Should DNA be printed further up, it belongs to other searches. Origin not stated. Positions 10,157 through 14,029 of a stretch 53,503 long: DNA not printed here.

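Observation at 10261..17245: Self-contained four-gene operon of proteins with no recognisable function: giant scaffold + degenerate Hsp70/actin-fold protein + TPR protein + coiled-coil membrane hairpin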

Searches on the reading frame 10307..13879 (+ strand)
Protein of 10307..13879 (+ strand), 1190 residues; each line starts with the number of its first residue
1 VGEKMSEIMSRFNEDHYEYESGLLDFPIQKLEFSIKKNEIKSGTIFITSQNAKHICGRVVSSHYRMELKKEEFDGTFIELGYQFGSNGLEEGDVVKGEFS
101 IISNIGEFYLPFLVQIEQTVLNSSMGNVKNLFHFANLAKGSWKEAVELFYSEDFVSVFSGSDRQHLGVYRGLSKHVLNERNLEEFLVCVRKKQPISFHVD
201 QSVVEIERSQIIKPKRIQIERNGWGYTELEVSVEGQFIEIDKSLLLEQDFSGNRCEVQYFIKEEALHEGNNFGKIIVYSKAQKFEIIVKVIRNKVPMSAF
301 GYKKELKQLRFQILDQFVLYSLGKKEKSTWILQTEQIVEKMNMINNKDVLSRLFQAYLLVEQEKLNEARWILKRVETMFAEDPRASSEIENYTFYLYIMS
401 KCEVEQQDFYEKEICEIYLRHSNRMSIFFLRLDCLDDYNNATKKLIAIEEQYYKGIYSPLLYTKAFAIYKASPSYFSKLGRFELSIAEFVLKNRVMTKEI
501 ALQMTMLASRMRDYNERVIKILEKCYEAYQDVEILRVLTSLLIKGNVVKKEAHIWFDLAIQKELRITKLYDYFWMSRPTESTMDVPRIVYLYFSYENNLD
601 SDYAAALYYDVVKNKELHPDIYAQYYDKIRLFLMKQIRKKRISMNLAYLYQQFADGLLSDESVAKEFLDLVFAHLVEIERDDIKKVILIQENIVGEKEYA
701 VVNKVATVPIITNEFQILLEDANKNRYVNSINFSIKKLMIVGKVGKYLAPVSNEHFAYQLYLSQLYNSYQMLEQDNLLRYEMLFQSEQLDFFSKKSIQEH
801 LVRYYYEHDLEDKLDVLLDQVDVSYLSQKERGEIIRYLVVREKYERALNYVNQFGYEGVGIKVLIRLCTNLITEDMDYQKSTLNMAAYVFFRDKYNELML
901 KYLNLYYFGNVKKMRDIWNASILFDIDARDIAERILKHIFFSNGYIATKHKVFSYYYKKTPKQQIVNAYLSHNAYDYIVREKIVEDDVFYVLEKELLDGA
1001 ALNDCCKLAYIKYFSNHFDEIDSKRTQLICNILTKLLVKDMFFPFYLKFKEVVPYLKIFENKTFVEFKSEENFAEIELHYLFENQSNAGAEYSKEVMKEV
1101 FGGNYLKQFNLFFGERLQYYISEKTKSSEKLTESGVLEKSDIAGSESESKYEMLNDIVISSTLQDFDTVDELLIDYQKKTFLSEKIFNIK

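Call 3: search_protein_families(library=pfam, proteins=[window:10307-13879:+], max_evalue=1)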
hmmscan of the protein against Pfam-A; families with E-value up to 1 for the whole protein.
window:10307-13879:+ (1190 aa): 2 families
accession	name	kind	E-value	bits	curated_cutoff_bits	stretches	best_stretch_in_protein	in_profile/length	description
PF18984.5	DUF5717_N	-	1.2e-240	801.3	25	1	5-875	1-872/875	Family of unknown function (DUF5717)N-terminal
PF18983.5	DUF5717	-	4.8e-81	272.7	25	1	883-1187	5-306/306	Family of unknown function (DUF5717)C-terminal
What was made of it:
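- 10319..13879 (+): g1, 1186 aa, DUF5717. A soluble giant scaffold with beta-sandwiches at 19-124 and 192-288, a solenoid at 294-663, a beta module at 669-733, a solenoid at 737-1055, a beta-sandwich at 1059-1134 and C-terminal helices. Pfam DUF5717_N 1e-240 and DUF5717 5e-81 (call 3).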

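Call 4: search_protein_families(library=ncbifam, proteins=[window:10307-13879:+], max_evalue=1)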
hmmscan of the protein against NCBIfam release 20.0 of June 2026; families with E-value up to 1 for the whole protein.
window:10307-13879:+ (1190 aa): 1 family
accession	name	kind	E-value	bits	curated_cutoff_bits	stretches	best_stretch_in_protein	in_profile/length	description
NF003782.0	PRK05371.1-3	subfamily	0.31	9.3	711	1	527-614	310-395/648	Xaa-Pro dipeptidyl-peptidase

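Call 6: search_protein_families(library=padloc, proteins=[window:10307-13879:+], max_evalue=1)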
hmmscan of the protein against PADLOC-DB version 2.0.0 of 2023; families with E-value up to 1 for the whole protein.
window:10307-13879:+ (1190 aa): 0 families

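Call 8: search_solved_structures(query=window:10307-13879:+, max_evalue=10)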
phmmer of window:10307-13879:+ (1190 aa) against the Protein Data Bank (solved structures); distinct sequences matched with E-value up to 10: 0.

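Call 12: find_homologous_proteins(query=window:10307-13879:+)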
Query window:10307-13879:+ (1190 aa): 523 proteins with E <= 0.001 among 5622 candidates; the best 120 are listed.
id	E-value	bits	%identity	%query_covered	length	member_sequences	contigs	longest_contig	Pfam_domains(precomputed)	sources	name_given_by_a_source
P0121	0.0e+0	2617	100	100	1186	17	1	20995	PF18984.6,PF18983.6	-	-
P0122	0.0e+0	1174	46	99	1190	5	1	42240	PF18984.6,PF18983.6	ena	-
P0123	5.5e-257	874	36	100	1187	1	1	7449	PF18984.6,PF18983.6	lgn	-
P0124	1.9e-253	862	36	100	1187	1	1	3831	PF18984.6,PF18983.6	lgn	-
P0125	2.0e-253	862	38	100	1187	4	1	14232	PF18984.6,PF18983.6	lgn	-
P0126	3.6e-253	862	36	100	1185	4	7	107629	PF18984.6,PF18983.6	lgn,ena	-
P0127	2.3e-251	856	37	100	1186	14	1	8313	PF18984.6,PF18983.6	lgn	-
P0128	8.9e-251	854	37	100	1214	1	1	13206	PF18984.6,PF18983.6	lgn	-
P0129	1.1e-250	853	35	100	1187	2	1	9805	PF18984.6,PF18983.6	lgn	-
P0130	2.6e-250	852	35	100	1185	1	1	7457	PF18984.6,PF18983.6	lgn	-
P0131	6.5e-250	851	37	100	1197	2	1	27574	PF18984.6,PF18983.6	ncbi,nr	ncbi:MAG TPA: DUF5717 family protein [Lachnospiraceae bacterium]|nr:DUF5717 family protein [Lachnosp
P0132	2.8e-249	849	37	100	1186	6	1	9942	PF18984.6,PF18983.6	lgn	-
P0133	4.4e-249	848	38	99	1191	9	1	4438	PF18984.6,PF18983.6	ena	-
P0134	3.0e-247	842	36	100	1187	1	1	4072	PF18984.6,PF18983.6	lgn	-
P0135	4.0e-247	842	35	100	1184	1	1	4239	PF18984.6,PF18983.6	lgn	-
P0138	1.5e-245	836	37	100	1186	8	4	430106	PF18984.6,PF18983.6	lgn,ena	-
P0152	3.8e-243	828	36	100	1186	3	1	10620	PF18984.6,PF18983.6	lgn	-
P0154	9.8e-243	827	37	100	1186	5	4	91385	PF18984.6,PF18983.6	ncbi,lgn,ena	-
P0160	5.8e-242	824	34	100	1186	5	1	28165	PF18984.6,PF18983.6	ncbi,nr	ncbi:MAG: hypothetical protein HDR22_06205 [Lachnospiraceae bacterium]|nr:hypothetical protein [Lach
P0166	1.2e-240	820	36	100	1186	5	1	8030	PF18984.6,PF18983.6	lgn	-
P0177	1.2e-239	817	35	99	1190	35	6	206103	PF18984.6,PF18983.6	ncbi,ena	-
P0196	1.7e-237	810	35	100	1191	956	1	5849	PF18984.6,PF18983.6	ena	-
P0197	2.3e-237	809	36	100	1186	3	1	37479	PF18984.6,PF18983.6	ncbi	-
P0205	3.5e-236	805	35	100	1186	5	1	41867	PF18984.6,PF18983.6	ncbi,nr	ncbi:MAG: hypothetical protein GX234_02570 [Clostridiales bacterium]|nr:hypothetical protein [Clostr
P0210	4.1e-235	802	35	100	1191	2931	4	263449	PF18984.6,PF18983.6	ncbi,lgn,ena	-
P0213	8.5e-235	801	36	99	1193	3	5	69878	PF18984.6,PF18983.6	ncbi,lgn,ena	-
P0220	5.4e-234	798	35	100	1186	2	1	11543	PF18984.6,PF18983.6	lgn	-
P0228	1.0e-232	794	34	100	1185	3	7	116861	PF18984.6,PF18983.6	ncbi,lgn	-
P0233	2.0e-232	793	35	100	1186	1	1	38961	PF18984.6,PF18983.6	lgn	-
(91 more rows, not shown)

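Call 32: predict_structure(alignment_id=A2)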
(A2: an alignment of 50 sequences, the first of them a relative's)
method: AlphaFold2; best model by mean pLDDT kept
length: 1186 residues; sequences in the alignment: 50
mean_pLDDT: 85.5   pTM: 0.57
mean pLDDT of the five models: 85.5, 84.5, 82.7, 81.4, 80.9
residues with pLDDT >= 90: 448; 70-90: 655; 50-70: 69; < 50: 14
segments of 3 or more residues with pLDDT < 50: 291-295, 1139-1142, 1183-1186
pLDDT, mean of each block of 10 residues (from residue 1): 74 69 89 92 83 90 91 91 91 92 91 84 88 91 91 84 92 91 90 87 75 88 89 89 88 88 83 84 81 56 83 85 85 85 81 85 85 70 70 70 72 76 76 81 89 85 90 90 89 91 89 91 92 93 88 92 91 79 89 88 91 89 92 91 90 83 90 92 92 92 91 92 91 88 81 87 67 87 89 90 91 90 91 93 92 92 87 85 93 93 91 94 92 88 87 89 89 83 89 85 91 87 90 87 87 83 74 84 70 84 83 85 74 66 66 80 84 74 47
secondary structure, 60 per line:
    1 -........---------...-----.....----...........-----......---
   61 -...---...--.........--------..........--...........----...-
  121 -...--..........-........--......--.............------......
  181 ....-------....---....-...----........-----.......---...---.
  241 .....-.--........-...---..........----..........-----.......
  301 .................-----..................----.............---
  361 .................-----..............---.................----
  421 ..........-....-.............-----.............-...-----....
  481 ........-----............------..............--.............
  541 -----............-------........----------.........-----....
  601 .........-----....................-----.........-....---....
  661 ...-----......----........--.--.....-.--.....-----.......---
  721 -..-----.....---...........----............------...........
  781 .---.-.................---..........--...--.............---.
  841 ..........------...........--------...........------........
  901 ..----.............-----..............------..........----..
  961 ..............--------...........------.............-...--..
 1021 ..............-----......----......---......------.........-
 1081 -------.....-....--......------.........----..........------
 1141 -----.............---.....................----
elements in order (helices of 4 or more, strands of 3 or more residues): H2-9 E19-21 E27-31 E36-46 E52-57 E62-64 E68-70 E73-81 E90-99 E102-112 E117-119 E122-124 H127-136 H138-145 H148-153 H156-168 H175-184 E192-195 E199-202 E211-218 E224-230 E234-236 E240-242 E250-257 E265-274 E279-288 H294-317 H323-340 H345-357 H361-377 H383-396 H400-416 H421-430 H432-435 H437-449 H455-467 H477-488 H494-505 H512-525 H528-540 H546-557 H565-572 H583-591 H597-609 H615-634 H640-648 H650-653 H657-663 E669-674 E679-686 E692-696 E701-705 E711-717 E729-733 H737-747 H752-763 H770-781 H787-803 H807-816 H824-836 H840-850 H857-867 H876-886 H893-902 H907-919 H925-938 H945-954 H959-974 H983-993 H1000-1012 H1019-1034 H1040-1045 H1050-1055 E1059-1064 E1071-1079 E1088-1092 E1094-1097 E1100-1105 E1112-1120 E1125-1134 H1146-1158 H1162-1182
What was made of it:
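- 10319..13879 (+): AF2 pLDDT 85.5 (call 32).
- Checked: g1 has four beta modules (19-124, 192-288, 669-733, 1059-1134), not two (call 32).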

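Call 34: fold_search(model_id=the predicted structure, library=pdb)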
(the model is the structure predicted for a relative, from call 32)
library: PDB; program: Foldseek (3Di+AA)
matches with E <= 10: 1801; with E <= 0.001: 45
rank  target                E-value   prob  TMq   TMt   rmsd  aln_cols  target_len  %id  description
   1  9ijj_h                7.5e-06  1.00  0.08  0.06  28.0       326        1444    7  In situ structure of the central apparatus in mouse sperm axoneme. (released 2025-06-04)
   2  8h6e_4G               9.1e-06  1.00  0.10  0.14  37.6       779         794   12  Cryo-EM structure of human exon-defined spliceosome in the late pre-B state. (released 2024-05-01)
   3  5nnp_E                1.3e-05  1.00  0.10  0.15  51.7       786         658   13  Structure of Naa15/Naa10 bound to HypK-THB (released 2017-06-14)
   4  8h6j_4G               1.4e-05  1.00  0.10  0.14  40.7       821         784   11  Cryo-EM structure of human exon-defined spliceosome in the mature pre-B state. (released 2024-05-01)
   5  5nnp_A                1.4e-05  1.00  0.10  0.16  50.9       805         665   12  Structure of Naa15/Naa10 bound to HypK-THB (released 2017-06-14)
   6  7sqc_2A               1.9e-05  1.00  0.08  0.12  15.3       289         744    7  Ciliary C1 central pair apparatus isolated from Chlamydomonas reinhardtii (released 2022-04-13)
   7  7dkh_A                2.0e-05  1.00  0.11  0.13  35.2       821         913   11  Crystal structure of the Ctr9/Paf1/Cdc73/Rtf1 quaternary complex (released 2021-11-24)
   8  5nnr_D                2.2e-05  1.00  0.10  0.16  51.4       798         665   14  Structure of Naa15/Naa10 bound to HypK-THB (released 2017-06-14)
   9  8h6k_4G               2.3e-05  1.00  0.10  0.14  34.9       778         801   12  Cryo-EM structure of human exon-defined spliceosome in the mature B state. (released 2024-05-01)
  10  9ijj_C                3.4e-05  1.00  0.08  0.09  19.2       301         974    9  In situ structure of the central apparatus in mouse sperm axoneme. (released 2025-06-04)
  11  9ijj_O                4.8e-05  1.00  0.07  0.07  14.1       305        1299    7  In situ structure of the central apparatus in mouse sperm axoneme. (released 2025-06-04)
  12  7som_D                5.4e-05  1.00  0.08  0.06  25.5       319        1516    8  Ciliary C2 central pair apparatus isolated from Chlamydomonas reinhardtii (released 2022-04-13)
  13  9ijj_E                5.8e-05  1.00  0.07  0.16  15.5       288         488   11  In situ structure of the central apparatus in mouse sperm axoneme. (released 2025-06-04)
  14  8q9t_E                6.3e-05  1.00  0.10  0.11  38.3       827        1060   10  CryoEM structure of a S. Cerevisiae Ski238 complex bound to RNA (released 2023-11-29)
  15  5nnr_A                6.5e-05  1.00  0.10  0.16  50.1       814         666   12  Structure of Naa15/Naa10 bound to HypK-THB (released 2017-06-14)
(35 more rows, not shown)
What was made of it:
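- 10319..13879 (+): Foldseek gives ASH/Ig-like and TPR/HAT solenoid matches at E 1e-5 to 1e-3 with low TM-scores (call 34).
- Closest known: TPR/HAT superhelical scaffolds. Same: The g1 solenoids and its N-terminal tandem beta-sandwiches give these as their best fold matches (call 34).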

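Call 41: list_cluster_members(proteins=[P0210, P0196, P0119, P0177, P0092, P0001, P0154, P0213, P0228, P0046])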
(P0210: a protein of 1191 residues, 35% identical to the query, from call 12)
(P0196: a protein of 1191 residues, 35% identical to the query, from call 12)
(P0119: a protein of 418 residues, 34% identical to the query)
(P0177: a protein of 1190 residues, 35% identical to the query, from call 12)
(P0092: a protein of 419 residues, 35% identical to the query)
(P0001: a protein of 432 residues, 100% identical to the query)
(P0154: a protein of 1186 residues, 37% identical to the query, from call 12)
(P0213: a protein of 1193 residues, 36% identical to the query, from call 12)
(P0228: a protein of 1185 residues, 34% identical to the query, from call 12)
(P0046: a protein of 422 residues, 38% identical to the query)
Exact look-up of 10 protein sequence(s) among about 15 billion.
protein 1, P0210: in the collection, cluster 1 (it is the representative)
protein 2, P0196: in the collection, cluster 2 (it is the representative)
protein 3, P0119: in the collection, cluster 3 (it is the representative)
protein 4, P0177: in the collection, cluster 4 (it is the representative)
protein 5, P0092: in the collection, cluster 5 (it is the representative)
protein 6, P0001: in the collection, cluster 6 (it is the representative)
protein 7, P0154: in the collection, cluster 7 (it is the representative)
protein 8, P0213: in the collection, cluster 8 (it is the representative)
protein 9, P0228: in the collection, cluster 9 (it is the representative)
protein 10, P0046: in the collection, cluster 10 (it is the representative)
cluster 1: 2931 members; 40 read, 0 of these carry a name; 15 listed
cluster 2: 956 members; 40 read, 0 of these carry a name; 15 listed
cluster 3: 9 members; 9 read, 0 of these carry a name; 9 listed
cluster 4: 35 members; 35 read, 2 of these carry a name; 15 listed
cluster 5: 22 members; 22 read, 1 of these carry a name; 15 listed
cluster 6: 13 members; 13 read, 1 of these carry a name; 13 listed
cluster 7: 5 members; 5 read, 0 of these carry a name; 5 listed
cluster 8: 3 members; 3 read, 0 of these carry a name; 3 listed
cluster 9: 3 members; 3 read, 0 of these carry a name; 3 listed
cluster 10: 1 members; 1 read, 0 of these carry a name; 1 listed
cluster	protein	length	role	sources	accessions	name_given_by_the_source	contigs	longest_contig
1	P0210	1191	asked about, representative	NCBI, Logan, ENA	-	-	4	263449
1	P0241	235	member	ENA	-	-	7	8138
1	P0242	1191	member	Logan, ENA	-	-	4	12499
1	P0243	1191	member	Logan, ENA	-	-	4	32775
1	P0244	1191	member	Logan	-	-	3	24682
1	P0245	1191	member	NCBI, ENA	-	-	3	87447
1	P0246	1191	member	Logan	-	-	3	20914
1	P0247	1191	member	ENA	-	-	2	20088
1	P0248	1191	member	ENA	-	-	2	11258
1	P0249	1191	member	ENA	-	-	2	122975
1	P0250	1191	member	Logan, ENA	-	-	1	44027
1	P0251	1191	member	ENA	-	-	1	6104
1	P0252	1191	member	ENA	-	-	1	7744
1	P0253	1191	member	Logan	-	-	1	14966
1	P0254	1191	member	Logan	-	-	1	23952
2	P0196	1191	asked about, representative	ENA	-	-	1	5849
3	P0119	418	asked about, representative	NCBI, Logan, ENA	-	-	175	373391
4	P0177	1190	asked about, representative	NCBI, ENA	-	-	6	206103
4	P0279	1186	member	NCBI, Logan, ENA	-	-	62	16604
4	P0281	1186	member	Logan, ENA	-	-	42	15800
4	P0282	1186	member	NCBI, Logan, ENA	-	-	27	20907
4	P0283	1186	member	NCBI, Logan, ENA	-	-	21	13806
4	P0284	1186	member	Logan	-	-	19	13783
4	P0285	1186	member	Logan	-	-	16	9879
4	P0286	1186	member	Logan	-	-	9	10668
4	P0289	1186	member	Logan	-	-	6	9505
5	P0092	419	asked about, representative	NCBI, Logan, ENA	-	-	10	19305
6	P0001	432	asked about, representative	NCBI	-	-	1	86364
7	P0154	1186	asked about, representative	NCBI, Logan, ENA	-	-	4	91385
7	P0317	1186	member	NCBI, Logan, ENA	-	-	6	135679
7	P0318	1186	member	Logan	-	-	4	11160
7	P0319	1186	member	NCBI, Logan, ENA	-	-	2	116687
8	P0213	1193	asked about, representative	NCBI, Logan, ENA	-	-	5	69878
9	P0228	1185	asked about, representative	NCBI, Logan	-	-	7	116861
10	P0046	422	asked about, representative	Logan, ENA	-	-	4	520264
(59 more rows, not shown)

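Call 55: search_solved_structures(query=A2, max_evalue=1)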
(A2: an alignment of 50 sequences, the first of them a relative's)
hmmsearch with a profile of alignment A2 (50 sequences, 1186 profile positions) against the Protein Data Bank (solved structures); distinct sequences matched with E-value up to 1: 0.
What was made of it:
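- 10319..13879 (+): No PDB sequence hit (calls 8, 55).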
